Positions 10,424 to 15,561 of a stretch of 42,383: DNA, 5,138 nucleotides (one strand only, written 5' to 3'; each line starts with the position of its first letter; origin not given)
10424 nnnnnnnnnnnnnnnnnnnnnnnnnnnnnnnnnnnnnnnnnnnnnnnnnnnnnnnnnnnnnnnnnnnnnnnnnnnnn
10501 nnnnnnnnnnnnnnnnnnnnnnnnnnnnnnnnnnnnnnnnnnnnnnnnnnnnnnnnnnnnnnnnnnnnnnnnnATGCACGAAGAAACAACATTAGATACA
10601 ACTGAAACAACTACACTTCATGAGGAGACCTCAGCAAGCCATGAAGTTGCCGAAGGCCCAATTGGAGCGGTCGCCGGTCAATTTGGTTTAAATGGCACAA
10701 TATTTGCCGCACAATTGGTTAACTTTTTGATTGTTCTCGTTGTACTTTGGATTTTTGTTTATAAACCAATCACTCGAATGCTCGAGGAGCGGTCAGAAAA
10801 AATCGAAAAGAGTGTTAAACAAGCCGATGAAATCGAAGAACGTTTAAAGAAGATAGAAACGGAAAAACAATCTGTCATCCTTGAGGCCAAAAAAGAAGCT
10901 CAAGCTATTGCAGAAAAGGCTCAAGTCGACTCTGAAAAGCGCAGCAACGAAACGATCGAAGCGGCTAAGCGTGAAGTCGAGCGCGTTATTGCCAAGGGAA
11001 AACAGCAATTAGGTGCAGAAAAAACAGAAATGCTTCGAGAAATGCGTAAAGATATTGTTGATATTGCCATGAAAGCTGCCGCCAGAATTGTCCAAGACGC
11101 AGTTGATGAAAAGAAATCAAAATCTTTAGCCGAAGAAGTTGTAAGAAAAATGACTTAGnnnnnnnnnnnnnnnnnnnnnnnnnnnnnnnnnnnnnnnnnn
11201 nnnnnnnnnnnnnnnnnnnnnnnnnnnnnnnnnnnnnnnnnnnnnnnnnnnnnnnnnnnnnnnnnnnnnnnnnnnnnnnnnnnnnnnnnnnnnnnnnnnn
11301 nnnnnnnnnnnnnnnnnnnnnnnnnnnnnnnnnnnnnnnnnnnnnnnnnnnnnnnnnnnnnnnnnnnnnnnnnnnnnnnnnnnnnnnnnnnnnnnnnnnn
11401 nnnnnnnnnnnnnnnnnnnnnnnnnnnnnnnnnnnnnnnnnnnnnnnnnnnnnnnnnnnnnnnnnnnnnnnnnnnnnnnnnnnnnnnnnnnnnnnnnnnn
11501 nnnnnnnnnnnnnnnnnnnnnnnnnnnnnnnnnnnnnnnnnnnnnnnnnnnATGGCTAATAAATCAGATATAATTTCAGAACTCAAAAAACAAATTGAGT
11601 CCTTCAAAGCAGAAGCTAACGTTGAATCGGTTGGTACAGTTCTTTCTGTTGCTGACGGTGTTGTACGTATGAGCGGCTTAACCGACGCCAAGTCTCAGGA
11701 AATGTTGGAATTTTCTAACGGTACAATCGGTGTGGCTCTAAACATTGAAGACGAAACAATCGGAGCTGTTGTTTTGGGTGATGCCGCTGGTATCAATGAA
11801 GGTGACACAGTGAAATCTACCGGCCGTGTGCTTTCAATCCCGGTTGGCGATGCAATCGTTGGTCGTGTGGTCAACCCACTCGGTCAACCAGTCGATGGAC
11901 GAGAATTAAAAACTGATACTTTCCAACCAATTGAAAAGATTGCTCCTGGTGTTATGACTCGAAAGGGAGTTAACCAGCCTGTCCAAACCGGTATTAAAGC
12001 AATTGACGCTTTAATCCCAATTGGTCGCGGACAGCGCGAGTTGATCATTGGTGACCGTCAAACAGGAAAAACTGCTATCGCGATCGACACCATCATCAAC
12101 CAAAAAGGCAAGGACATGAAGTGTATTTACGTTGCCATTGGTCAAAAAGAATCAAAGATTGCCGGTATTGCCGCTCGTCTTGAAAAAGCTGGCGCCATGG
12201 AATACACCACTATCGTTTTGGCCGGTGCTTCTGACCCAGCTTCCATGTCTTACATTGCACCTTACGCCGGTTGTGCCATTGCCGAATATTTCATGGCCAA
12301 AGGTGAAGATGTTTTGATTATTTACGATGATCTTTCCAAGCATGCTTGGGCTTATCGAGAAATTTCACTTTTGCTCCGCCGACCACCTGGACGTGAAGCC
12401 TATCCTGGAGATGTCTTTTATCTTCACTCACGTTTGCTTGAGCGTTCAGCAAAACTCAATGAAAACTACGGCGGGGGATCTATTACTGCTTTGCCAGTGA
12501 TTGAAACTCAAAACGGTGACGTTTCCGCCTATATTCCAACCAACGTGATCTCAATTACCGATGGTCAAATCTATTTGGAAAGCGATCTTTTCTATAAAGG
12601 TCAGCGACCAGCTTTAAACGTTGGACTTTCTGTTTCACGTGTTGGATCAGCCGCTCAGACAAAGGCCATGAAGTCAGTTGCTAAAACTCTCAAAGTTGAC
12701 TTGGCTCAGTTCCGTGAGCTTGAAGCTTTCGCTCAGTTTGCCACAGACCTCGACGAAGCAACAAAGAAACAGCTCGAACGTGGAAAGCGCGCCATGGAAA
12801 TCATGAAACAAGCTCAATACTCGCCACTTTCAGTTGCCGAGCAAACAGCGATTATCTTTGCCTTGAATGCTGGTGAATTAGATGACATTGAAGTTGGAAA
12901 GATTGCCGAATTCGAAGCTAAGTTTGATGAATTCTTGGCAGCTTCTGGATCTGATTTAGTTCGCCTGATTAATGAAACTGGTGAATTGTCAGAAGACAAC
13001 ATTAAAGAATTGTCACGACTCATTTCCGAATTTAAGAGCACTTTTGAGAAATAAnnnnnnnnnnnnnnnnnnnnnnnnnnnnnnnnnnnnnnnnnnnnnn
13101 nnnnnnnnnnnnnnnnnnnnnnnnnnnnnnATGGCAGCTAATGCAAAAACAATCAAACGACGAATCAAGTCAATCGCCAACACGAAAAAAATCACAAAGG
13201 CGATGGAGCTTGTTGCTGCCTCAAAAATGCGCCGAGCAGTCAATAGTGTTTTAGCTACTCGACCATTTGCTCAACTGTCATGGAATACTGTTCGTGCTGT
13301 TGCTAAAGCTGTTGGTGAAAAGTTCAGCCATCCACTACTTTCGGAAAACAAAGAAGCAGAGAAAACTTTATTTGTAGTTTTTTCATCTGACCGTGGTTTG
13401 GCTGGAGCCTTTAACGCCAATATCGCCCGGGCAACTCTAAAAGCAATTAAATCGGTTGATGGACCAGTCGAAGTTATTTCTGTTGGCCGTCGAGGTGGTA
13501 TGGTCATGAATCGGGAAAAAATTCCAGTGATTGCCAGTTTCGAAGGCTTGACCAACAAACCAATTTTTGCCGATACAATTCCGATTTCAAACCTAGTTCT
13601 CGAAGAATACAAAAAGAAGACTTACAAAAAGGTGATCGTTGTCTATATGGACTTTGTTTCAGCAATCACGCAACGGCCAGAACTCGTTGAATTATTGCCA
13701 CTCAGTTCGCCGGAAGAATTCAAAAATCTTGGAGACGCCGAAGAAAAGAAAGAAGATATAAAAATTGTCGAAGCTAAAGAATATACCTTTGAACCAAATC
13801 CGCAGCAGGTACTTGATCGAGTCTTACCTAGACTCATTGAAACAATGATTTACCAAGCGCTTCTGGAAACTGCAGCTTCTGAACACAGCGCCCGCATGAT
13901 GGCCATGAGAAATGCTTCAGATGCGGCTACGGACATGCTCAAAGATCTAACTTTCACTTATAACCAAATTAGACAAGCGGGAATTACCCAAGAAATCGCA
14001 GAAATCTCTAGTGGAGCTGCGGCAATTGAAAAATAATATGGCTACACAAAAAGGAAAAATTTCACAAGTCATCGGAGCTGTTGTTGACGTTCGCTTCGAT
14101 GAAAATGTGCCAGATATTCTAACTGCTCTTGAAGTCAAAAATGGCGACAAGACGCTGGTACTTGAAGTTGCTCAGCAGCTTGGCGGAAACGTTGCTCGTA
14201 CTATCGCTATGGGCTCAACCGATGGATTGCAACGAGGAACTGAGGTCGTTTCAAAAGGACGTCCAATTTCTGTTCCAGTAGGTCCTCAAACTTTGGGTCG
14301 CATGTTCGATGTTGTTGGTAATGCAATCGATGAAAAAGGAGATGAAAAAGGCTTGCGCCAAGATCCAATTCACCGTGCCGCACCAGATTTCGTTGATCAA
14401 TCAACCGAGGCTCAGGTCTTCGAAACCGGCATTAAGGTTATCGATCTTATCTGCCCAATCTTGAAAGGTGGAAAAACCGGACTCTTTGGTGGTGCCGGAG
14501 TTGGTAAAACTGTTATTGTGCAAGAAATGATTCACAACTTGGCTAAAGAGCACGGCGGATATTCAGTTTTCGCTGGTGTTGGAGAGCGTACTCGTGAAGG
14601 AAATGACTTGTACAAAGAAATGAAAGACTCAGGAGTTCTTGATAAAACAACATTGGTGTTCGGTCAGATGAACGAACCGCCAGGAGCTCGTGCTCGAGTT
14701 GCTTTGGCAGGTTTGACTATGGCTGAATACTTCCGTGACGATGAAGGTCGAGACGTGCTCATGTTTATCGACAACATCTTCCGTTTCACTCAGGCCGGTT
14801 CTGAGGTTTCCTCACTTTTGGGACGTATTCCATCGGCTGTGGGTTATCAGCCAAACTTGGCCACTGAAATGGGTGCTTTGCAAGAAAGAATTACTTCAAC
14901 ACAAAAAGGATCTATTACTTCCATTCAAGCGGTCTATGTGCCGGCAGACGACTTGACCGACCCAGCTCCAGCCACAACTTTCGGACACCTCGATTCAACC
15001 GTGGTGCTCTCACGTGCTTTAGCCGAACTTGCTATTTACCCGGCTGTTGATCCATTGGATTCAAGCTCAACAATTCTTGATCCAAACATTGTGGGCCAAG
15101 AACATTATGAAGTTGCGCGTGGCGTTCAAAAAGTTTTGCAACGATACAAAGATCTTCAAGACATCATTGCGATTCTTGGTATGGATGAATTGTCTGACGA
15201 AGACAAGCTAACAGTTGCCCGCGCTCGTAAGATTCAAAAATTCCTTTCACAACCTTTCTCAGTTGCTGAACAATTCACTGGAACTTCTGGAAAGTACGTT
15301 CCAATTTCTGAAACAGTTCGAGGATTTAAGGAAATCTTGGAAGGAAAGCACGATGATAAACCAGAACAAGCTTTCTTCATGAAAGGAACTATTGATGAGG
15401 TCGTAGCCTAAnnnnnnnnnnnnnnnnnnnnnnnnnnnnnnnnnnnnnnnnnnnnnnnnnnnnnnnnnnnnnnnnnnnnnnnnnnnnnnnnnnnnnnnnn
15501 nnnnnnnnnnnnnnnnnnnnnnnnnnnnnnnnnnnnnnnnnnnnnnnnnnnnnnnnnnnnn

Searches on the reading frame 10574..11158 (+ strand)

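Call 106: search_protein_families(library=pfam, proteins=[window:10574-11158:+], max_evalue=0.001)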
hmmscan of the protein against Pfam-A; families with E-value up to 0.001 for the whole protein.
window:10574-11158:+ (194 aa): 2 families
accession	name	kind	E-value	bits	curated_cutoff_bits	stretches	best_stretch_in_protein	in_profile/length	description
PF00430.23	ATP-synt_B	-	3.7e-24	85.7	28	1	43-173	1-131/132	ATP synthase B/B' CF(0)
PF04612.17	T2SSM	-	0.00045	20.9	27.8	0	51-117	24-92/160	Type II secretion system (T2SS), protein M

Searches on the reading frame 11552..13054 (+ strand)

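Call 106: search_protein_families(library=pfam, proteins=[window:11552-13054:+], max_evalue=0.001)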
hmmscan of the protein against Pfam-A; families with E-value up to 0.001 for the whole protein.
window:11552-13054:+ (500 aa): 4 families
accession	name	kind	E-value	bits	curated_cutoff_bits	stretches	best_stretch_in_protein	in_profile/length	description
PF00006.31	ATP-synt_ab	-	4.8e-84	281.7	29.5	1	147-362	1-213/213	ATP synthase alpha/beta family, nucleotide-binding domain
PF00306.32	ATP-synt_ab_C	-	3.1e-44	150.8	27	1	369-494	1-126/126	ATP synthase alpha/beta chain, C terminal domain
PF02874.29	ATP-synt_ab_N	-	8.1e-15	55.5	20.9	1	24-91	2-69/69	ATP synthase alpha/beta family, beta-barrel domain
PF06745.19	ATPase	-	1.4e-05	25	26.6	1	144-206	1-66/231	KaiC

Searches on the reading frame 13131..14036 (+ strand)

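Call 106: search_protein_families(library=pfam, proteins=[window:13131-14036:+], max_evalue=0.001)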
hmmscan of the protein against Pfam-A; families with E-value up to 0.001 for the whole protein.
window:13131-14036:+ (301 aa): 1 family
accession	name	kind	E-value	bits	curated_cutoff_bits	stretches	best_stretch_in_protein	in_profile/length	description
PF00231.24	ATP-synt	-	3.4e-89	299.8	39.9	1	4-299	1-285/285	ATP synthase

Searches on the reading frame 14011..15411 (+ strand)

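Call 106: search_protein_families(library=pfam, proteins=[window:14011-15411:+], max_evalue=0.001)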
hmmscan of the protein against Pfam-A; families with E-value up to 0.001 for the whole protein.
window:14011-15411:+ (466 aa): 4 families
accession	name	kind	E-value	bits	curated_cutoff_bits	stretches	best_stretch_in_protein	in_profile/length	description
PF00006.31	ATP-synt_ab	-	1.8e-75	253.7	29.5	1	140-353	1-213/213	ATP synthase alpha/beta family, nucleotide-binding domain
PF02874.29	ATP-synt_ab_N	-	3.9e-19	69.4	20.9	1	17-82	1-68/69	ATP synthase alpha/beta family, beta-barrel domain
PF22919.1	ATP-synt_VA_C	-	1.2e-18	67.4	24.7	1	359-446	6-96/101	C-terminal domain of V and A type ATP synthase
PF06745.19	ATPase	-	0.00069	19.5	26.6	0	138-209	2-72/231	KaiC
